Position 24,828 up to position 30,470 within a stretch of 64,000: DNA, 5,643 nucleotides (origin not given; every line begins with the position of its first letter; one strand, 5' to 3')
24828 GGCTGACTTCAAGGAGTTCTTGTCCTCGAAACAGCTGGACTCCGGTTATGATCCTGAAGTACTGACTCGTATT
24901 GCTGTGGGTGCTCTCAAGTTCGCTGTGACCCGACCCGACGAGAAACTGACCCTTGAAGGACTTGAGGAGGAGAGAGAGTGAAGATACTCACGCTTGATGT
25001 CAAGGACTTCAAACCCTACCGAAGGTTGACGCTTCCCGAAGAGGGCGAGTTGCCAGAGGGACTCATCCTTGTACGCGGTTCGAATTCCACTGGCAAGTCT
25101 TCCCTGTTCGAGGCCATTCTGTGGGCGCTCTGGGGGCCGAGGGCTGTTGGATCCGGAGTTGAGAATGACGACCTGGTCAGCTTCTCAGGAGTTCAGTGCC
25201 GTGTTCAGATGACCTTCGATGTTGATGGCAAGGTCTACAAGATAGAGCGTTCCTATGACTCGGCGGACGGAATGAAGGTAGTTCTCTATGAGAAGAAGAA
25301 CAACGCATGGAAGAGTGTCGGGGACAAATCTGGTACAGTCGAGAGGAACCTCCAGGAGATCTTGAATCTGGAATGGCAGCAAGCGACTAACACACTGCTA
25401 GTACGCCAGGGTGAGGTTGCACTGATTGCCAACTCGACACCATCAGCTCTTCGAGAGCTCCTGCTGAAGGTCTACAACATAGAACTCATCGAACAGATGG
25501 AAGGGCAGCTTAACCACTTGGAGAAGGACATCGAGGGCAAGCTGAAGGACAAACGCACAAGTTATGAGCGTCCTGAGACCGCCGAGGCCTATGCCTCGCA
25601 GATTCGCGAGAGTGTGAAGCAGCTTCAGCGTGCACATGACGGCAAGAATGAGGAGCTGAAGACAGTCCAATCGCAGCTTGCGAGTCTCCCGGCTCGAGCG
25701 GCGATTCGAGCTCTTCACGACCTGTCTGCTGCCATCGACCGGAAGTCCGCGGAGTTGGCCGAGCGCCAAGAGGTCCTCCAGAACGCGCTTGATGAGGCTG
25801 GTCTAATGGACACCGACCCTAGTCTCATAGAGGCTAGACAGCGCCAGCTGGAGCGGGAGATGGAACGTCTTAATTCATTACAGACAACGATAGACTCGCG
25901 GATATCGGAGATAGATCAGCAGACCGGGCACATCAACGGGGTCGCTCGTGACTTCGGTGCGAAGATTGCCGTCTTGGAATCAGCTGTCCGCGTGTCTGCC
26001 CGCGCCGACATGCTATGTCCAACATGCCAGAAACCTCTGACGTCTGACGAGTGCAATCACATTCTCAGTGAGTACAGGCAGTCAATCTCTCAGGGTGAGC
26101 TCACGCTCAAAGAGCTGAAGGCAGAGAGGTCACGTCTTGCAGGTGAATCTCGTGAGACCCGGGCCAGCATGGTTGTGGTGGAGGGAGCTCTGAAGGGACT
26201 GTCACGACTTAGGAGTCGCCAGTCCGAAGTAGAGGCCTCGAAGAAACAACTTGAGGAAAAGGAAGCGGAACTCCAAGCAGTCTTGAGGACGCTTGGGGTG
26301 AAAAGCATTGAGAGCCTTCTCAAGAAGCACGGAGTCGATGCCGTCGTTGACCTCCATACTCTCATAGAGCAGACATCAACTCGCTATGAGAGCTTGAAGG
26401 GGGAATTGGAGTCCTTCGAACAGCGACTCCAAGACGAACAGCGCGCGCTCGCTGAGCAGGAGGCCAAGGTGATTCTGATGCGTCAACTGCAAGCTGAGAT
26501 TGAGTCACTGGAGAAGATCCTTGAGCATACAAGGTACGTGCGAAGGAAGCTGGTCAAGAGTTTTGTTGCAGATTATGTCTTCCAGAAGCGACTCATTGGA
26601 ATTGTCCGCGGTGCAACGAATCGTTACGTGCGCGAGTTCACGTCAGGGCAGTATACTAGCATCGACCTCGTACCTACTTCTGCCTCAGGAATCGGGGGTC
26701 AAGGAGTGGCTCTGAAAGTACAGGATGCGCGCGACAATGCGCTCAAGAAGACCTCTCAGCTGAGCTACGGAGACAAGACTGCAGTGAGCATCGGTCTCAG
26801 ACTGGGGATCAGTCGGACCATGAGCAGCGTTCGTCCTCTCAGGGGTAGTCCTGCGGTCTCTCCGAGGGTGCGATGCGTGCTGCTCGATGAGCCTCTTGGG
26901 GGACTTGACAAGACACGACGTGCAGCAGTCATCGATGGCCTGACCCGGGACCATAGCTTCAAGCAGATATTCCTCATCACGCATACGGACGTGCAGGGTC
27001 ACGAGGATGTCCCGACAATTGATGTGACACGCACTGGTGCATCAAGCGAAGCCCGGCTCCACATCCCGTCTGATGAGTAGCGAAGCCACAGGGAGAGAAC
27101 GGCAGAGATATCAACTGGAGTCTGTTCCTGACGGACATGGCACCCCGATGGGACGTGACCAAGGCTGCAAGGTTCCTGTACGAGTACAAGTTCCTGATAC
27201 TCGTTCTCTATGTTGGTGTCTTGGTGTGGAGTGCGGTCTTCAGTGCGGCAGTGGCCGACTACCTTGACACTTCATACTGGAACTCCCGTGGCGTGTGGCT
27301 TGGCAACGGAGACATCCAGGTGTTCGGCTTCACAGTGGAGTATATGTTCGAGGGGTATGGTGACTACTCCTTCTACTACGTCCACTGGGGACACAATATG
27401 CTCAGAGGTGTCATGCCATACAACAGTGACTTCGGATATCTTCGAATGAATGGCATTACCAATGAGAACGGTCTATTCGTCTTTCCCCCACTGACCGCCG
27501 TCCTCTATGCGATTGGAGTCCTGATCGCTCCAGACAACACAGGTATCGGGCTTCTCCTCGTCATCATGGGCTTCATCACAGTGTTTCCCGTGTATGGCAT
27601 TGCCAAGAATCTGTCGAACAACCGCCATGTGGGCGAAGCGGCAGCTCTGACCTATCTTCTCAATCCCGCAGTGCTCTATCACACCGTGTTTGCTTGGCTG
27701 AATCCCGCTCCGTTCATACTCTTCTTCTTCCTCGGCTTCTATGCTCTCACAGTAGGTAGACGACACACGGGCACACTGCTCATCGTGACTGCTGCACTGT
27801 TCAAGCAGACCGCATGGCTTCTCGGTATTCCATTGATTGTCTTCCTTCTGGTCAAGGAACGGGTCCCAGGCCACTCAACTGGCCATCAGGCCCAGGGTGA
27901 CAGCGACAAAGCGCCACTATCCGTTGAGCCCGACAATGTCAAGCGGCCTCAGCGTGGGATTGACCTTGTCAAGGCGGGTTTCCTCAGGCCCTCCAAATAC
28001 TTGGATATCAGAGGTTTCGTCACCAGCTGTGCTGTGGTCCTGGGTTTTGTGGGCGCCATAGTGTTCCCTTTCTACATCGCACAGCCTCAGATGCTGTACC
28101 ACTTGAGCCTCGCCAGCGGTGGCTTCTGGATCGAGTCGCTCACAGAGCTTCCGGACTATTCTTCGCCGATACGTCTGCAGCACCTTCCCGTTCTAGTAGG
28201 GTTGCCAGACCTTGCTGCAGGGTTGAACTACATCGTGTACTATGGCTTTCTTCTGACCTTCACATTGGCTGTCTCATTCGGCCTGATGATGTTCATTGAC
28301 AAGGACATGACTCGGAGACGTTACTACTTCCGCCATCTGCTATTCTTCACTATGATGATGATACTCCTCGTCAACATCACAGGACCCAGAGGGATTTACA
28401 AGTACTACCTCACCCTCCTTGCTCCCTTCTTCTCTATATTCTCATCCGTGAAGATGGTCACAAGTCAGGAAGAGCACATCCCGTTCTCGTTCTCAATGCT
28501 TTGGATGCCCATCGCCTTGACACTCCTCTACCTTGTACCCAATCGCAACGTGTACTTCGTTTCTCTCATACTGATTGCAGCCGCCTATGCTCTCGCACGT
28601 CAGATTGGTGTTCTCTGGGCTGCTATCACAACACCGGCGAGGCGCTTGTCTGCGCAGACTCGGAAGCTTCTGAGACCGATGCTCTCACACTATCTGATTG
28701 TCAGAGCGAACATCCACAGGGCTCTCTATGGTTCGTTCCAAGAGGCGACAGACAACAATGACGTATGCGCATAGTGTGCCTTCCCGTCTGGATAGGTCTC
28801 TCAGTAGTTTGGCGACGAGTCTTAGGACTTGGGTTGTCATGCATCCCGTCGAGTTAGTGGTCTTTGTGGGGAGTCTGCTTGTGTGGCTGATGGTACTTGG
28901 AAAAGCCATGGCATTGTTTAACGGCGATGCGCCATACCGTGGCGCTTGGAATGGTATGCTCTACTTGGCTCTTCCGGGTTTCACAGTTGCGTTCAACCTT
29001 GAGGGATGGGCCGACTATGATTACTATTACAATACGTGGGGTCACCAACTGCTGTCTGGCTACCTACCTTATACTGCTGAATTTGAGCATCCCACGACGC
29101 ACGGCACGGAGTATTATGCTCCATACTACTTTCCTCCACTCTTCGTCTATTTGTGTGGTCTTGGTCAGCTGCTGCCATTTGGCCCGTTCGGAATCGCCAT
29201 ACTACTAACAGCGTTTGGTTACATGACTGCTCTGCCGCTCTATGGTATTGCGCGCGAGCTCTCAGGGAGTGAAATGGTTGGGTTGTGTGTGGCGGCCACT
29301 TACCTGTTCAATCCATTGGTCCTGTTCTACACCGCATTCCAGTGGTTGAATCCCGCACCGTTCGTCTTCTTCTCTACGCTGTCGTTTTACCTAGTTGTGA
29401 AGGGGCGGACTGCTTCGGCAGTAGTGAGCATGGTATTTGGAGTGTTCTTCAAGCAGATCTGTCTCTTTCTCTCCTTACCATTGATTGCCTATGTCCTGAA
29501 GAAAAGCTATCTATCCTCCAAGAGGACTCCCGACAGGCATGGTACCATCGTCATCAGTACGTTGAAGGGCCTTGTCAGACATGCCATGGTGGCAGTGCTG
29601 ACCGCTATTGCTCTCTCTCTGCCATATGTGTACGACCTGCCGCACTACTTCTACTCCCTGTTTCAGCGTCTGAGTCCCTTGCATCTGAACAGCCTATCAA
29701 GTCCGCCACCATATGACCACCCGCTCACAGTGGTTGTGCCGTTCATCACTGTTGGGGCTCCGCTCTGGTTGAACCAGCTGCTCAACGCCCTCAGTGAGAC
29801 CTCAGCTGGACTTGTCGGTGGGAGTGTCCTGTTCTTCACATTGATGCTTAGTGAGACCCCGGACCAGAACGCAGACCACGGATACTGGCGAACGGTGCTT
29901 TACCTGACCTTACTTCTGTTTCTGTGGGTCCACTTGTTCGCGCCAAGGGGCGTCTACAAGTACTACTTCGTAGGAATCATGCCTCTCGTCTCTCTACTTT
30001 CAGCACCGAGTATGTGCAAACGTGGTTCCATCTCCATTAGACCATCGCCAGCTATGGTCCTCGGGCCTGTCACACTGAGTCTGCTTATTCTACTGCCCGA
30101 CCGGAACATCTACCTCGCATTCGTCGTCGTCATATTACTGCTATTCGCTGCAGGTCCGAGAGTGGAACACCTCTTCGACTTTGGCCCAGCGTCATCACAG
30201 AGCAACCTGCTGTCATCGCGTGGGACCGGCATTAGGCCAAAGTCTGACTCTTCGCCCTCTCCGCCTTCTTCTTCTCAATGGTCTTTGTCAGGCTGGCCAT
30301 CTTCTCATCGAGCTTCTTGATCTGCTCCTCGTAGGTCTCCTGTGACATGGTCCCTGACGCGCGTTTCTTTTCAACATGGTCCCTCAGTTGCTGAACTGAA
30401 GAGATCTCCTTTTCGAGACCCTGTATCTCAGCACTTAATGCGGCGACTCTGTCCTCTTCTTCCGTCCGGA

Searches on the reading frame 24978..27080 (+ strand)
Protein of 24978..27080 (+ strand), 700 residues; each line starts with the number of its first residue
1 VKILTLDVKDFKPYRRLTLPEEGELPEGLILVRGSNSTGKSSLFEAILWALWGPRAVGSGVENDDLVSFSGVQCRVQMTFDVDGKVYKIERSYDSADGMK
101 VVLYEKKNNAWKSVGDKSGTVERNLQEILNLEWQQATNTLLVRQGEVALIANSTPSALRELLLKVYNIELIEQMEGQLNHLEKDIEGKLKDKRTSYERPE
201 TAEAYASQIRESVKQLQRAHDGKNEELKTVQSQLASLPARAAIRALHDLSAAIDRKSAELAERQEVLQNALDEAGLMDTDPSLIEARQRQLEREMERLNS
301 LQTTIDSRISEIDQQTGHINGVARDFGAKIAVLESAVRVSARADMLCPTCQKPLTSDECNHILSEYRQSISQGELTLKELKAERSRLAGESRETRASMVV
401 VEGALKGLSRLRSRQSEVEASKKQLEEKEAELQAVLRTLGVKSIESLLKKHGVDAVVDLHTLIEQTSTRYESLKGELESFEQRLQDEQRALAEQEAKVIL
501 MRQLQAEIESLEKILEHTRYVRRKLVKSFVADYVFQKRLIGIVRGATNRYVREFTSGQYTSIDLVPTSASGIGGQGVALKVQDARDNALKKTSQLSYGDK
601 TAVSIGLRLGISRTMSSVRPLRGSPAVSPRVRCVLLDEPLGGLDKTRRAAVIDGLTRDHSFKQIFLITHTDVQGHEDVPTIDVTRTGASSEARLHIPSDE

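Call 33: search_protein_families(library=pfam, proteins=[window:24978-27080:+], max_evalue=0.001)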
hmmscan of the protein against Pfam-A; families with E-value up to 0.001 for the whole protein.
window:24978-27080:+ (700 aa): 3 families
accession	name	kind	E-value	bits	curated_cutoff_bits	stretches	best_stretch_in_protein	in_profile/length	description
PF13476.12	AAA_23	-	5.3e-14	53.8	27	1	6-217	2-190/201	AAA domain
PF02463.25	SMC_N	-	1.7e-11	44.4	40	1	4-676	3-204/220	RecF/RecN/SMC N terminal domain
PF04423.19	Rad50_zn_hook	-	0.00098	19.3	24.3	0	341-370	16-45/52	Rad50 zinc hook motif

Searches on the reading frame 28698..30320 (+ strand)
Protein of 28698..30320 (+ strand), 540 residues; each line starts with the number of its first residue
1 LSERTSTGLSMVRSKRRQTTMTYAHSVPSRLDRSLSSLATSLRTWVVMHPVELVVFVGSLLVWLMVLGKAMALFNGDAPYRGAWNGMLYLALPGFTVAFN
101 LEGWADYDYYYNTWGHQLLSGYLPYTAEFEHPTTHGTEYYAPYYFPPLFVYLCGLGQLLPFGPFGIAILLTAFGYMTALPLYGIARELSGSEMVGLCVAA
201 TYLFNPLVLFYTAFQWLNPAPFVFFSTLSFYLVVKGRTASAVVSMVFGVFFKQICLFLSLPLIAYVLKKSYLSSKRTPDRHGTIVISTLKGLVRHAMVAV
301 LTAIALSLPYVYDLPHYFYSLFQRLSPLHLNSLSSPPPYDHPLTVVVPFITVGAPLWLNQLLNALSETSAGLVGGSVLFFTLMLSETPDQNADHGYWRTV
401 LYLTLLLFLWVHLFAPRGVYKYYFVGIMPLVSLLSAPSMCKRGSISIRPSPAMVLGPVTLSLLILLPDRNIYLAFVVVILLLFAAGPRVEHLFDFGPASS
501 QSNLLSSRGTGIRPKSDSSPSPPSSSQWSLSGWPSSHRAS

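Call 33: search_protein_families(library=pfam, proteins=[window:28698-30320:+], max_evalue=0.001)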
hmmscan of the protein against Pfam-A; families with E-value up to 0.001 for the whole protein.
window:28698-30320:+ (540 aa): 2 families
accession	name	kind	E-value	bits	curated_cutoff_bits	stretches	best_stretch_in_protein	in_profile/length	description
PF03155.21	Alg6_Alg8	-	0.00039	20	25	1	225-328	150-245/482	ALG6, ALG8 glycosyltransferase family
PF09852.15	DUF2079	-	0.00055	19.6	28.2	1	176-234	76-136/459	Predicted membrane protein (DUF2079)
